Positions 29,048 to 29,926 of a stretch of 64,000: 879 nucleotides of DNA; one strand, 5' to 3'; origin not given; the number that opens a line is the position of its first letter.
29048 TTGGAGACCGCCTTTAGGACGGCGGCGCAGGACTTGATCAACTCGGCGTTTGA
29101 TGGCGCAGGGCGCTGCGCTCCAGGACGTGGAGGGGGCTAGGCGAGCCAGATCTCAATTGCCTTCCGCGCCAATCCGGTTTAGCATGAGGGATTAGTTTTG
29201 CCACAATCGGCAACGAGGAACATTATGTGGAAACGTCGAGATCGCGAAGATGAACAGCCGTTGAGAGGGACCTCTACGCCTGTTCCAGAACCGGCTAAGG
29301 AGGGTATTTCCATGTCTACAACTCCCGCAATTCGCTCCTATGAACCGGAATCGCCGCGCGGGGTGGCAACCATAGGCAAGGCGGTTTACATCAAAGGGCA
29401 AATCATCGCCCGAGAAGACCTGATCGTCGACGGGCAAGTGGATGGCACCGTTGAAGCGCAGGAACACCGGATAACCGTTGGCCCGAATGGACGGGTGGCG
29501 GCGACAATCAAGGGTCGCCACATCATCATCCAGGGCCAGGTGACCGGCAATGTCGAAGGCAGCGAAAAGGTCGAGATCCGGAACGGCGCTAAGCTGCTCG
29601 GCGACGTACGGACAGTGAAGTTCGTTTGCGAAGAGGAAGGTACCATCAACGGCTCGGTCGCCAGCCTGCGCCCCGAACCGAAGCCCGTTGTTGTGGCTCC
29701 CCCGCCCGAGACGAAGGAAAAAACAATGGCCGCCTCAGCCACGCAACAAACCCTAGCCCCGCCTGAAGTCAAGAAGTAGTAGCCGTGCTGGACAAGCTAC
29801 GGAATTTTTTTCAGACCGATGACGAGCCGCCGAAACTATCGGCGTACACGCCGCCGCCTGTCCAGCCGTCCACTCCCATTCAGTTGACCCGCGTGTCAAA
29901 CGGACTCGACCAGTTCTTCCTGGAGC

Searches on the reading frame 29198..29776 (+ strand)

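Call 41: search_protein_families(library=pfam, proteins=[window:29198-29776:+], max_evalue=0.001)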
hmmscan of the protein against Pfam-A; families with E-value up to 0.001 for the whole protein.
window:29198-29776:+ (193 aa): 1 family
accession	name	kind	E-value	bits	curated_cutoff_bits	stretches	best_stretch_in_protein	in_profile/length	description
PF04519.19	Bactofilin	-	5.4e-21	75.1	27.9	1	58-154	2-97/98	Polymer-forming cytoskeletal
